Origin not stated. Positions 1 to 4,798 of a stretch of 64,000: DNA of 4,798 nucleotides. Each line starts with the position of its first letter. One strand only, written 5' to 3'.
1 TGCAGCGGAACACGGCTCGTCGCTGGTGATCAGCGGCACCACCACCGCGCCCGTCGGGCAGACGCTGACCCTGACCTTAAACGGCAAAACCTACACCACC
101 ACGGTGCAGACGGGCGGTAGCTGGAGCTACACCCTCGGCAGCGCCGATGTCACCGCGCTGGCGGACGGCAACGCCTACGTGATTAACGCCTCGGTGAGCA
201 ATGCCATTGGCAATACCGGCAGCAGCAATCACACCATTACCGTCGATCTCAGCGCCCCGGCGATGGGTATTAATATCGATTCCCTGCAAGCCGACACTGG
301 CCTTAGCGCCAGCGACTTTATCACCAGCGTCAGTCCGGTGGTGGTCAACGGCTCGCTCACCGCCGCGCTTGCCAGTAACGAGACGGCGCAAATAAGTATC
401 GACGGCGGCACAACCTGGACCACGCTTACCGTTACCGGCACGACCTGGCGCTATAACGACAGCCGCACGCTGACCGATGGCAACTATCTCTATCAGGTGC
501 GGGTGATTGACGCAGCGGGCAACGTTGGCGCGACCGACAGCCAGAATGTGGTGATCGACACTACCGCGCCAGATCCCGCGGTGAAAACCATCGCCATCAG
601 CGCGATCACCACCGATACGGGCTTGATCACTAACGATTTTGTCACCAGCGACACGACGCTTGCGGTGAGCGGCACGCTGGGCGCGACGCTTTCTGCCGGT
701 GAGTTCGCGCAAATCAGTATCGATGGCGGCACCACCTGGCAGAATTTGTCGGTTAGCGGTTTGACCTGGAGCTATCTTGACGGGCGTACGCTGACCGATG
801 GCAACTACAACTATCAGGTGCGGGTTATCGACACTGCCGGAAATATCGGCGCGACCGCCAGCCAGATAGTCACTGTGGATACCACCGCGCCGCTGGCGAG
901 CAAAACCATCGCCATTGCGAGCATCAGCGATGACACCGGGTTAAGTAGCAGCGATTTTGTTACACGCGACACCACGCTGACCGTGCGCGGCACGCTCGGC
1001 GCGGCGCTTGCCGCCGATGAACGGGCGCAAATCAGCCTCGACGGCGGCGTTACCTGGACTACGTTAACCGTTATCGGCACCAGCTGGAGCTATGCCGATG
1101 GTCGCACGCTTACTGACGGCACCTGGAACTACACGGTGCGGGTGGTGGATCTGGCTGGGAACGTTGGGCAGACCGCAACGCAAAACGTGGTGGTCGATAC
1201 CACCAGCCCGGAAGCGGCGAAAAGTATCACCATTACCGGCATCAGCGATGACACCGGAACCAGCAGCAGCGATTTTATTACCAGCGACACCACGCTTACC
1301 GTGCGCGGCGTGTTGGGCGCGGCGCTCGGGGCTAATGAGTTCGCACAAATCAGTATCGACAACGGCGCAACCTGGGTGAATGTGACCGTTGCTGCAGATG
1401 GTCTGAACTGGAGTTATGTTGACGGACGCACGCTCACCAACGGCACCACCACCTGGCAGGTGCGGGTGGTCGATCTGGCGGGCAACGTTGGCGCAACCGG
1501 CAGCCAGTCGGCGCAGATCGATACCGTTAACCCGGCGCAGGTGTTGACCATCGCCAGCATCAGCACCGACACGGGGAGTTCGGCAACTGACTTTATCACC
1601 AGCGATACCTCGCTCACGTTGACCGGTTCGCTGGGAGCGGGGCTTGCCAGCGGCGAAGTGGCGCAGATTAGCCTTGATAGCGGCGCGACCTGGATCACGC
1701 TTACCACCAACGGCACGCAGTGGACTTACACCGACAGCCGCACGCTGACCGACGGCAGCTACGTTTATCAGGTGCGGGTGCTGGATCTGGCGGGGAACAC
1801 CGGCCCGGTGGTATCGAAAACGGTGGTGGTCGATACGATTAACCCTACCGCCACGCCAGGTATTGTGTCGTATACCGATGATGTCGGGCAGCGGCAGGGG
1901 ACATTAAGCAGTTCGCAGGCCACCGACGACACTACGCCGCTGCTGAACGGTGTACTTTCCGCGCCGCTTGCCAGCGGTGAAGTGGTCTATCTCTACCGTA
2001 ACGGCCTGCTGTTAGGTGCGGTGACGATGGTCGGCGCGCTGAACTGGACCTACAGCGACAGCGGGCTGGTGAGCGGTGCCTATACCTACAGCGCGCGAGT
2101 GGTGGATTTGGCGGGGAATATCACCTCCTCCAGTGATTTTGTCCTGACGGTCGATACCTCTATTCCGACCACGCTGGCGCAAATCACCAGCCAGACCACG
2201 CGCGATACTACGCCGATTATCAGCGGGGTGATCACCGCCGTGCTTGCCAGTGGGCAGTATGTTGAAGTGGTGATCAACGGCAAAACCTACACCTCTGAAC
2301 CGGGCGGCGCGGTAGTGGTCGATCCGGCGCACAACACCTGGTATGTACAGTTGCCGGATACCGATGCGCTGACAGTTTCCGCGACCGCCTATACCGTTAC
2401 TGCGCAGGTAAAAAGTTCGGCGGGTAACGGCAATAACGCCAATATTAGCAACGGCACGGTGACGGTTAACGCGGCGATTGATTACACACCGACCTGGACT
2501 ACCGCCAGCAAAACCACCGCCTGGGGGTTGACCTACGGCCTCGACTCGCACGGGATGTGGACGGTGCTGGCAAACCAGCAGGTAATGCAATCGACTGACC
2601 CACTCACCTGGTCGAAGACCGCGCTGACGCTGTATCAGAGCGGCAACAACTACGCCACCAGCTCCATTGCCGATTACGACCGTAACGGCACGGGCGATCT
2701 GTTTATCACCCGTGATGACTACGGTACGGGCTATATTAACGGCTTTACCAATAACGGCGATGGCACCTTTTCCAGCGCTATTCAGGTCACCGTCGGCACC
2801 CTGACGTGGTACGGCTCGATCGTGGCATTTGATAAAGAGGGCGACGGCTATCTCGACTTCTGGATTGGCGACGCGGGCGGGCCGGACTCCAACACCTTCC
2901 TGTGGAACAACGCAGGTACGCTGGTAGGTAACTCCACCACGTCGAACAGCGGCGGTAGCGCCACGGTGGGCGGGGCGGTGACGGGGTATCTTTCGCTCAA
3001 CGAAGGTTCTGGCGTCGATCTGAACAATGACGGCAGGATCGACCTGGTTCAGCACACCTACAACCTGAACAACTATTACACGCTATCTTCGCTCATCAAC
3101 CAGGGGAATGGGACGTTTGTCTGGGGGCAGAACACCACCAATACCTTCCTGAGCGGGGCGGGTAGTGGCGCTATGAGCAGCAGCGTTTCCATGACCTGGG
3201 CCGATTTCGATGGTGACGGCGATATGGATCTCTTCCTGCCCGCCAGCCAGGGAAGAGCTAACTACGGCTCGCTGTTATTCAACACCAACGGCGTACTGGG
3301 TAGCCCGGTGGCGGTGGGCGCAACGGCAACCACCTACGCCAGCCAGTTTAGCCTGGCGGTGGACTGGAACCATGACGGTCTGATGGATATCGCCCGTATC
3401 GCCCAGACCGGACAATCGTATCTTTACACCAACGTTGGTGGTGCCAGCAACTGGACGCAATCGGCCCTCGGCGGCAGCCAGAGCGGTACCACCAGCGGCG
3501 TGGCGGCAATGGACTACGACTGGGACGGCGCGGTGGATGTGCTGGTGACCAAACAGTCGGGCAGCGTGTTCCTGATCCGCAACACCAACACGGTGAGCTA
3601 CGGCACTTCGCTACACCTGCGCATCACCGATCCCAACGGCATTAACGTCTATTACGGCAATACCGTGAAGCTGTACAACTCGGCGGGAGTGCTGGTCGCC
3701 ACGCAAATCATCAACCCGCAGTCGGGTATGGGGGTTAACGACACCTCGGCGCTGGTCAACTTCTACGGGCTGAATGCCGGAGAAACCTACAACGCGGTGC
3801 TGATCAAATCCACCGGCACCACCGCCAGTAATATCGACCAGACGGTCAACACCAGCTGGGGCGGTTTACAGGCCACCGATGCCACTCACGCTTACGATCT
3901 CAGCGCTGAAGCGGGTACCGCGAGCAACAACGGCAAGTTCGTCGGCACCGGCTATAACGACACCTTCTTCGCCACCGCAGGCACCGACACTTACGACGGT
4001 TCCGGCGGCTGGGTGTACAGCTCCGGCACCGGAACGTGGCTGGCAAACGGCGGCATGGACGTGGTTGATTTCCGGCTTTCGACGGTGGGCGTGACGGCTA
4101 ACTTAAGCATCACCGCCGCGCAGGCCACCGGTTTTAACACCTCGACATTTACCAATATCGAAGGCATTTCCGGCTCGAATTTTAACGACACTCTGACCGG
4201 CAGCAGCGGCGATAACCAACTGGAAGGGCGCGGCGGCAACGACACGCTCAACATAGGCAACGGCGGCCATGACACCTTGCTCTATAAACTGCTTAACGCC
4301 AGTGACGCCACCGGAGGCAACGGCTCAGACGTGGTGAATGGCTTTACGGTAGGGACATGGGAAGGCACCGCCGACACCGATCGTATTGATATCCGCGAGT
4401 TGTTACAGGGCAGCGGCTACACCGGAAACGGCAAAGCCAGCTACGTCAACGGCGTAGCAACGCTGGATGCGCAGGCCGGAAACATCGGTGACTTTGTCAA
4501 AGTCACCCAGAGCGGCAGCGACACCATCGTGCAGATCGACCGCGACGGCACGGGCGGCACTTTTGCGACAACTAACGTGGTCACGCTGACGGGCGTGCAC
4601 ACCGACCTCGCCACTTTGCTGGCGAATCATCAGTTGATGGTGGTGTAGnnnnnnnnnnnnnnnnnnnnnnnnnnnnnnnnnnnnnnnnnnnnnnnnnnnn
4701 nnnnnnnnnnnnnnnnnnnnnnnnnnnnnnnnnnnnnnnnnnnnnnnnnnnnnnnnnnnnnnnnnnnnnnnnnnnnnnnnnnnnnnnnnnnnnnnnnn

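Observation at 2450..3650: Integrin-like FG-GAP/VCBS beta-propeller module between the Ig-like repeats and the RTX-like C-terminus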

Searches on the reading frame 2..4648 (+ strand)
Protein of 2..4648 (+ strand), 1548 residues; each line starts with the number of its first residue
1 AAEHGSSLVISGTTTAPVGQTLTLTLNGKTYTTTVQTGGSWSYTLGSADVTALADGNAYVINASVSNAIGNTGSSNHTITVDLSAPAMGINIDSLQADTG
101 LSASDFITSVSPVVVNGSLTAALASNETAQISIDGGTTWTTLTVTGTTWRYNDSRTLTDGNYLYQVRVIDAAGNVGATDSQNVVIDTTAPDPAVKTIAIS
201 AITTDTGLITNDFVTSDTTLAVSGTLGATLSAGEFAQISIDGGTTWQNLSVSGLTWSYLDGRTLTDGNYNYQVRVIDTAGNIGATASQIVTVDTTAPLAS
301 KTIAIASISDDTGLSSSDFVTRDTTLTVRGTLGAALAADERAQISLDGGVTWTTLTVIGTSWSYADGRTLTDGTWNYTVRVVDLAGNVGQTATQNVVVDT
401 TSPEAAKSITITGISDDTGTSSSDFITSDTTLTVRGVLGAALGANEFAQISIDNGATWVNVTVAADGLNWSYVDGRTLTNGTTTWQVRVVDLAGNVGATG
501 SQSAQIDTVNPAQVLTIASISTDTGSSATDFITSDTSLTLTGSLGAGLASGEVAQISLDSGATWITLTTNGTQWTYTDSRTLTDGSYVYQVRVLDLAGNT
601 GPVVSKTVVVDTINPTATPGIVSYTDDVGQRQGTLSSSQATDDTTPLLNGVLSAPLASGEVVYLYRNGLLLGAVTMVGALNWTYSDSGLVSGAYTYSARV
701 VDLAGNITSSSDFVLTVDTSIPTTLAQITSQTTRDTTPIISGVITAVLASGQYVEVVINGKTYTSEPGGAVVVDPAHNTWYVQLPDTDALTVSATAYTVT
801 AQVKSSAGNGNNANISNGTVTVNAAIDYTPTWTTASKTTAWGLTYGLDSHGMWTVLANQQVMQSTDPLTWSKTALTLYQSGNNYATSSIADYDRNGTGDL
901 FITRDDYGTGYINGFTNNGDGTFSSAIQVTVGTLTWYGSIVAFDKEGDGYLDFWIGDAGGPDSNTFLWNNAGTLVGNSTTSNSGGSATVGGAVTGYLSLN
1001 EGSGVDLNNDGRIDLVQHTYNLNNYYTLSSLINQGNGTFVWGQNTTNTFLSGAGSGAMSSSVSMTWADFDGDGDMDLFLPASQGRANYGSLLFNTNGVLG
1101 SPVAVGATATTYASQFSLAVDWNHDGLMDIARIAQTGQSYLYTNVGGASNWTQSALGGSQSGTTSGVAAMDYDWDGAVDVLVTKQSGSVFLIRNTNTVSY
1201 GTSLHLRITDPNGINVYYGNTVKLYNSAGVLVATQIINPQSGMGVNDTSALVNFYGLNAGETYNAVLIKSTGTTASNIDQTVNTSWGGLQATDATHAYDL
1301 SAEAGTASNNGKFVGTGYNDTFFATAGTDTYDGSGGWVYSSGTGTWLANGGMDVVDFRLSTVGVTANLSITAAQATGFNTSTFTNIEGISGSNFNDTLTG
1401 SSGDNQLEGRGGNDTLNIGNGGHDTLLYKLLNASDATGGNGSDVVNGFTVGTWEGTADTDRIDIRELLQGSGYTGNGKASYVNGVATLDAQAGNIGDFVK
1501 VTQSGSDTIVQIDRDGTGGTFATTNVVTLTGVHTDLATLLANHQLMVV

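Call 5: search_protein_families(library=pfam, proteins=[window:2-4648:+], max_evalue=0.1)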
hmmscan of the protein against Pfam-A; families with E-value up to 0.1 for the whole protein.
window:2-4648:+ (1548 aa): 11 families
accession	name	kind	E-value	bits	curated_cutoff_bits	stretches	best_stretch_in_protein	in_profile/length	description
PF19077.6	Big_13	-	1.6e-71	237.7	27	7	520-612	11-102/102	Bacterial Ig-like domain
PF13517.12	FG-GAP_3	-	1.1e-19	71.2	26.9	3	1006-1078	1-60/61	FG-GAP-like repeat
PF12245.14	Big_3_2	-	6.8e-14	52.5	23.3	1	158-186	93-121/122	Bacterial Ig-like domain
PF02012.26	BNR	-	1e-05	25.2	27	0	343-353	1-11/12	BNR/Asp-box repeat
PF22433.2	MtxA_IG-like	-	1.7e-05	25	26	0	146-183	43-79/83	Magnetotaxis protein MtxA, Immunoglobulin-like domain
PF00353.25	HemolysinCabind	-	3.9e-05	24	23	1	1391-1425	2-35/36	RTX calcium-binding nonapeptide repeat (4 copies)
PF13754.12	Big_3_4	-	0.00047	20.5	27.3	0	568-628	18-77/106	Domain of unknown function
PF16967.11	TcfC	-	0.00095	19.1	29.4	0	259-291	36-67/68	E-set like domain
PF15418.12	DUF4625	-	0.0014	19.4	27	0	264-289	103-128/131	Domain of unknown function (DUF4625)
PF01839.29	FG-GAP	-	0.018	15.3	22.1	1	1064-1085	5-28/37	FG-GAP repeat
PF22479.2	Pam3_gp18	-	0.047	14.6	24.2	0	19-71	11-65/101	Cyanophage baseplate Pam3 plug gp18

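Call 6: search_protein_families(library=ncbifam, proteins=[window:2-4648:+], max_evalue=0.1)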
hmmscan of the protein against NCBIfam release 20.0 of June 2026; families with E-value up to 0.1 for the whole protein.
window:2-4648:+ (1548 aa): 5 families
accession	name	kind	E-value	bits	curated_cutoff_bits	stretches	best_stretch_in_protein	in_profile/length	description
NF033510.3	Ca_tandemer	repeat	1.9e-43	146.8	50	7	1-73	26-96/96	Ca2+-stabilized repeat-containing adhesin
NF012196.1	Ig_like_ice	domain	1.7e-12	47.1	50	4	167-249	2-79/108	Ig-like domain-containing protein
TIGR03661.1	T1SS_VCA0849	domain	4.1e-09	37.5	17.6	1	1443-1545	1-90/91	type I secretion C-terminal target domain-containing protein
NF047446.1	barrel_OmpL47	domain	1.3e-05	25.6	40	0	560-610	16-68/68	OmpL47-type beta-barrel domain-containing protein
NF047441.1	Lepto_OmpL47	equivalog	4.8e-05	23.2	250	0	372-405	112-145/336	multi-beta-barrel domain surface protein OmpL47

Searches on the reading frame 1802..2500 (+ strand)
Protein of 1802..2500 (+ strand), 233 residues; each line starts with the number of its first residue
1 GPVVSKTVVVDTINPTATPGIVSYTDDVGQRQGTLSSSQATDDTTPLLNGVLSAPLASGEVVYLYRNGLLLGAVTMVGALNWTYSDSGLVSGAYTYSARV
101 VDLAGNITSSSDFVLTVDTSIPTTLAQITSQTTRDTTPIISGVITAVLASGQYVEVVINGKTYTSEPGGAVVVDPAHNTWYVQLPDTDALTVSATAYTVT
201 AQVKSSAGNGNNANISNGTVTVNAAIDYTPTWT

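Call 24: search_protein_families(library=pfam, proteins=[window:1802-2500:+], max_evalue=10)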
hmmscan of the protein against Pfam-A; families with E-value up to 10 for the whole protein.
window:1802-2500:+ (233 aa): 2 families
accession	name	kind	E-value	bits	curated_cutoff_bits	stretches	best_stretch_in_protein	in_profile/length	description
PF19077.6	Big_13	-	4.4e-12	46.8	27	2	28-119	11-102/102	Bacterial Ig-like domain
PF17647.6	DUF5518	-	1.2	9.7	27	0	128-160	20-52/116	Family of unknown function (DUF5518)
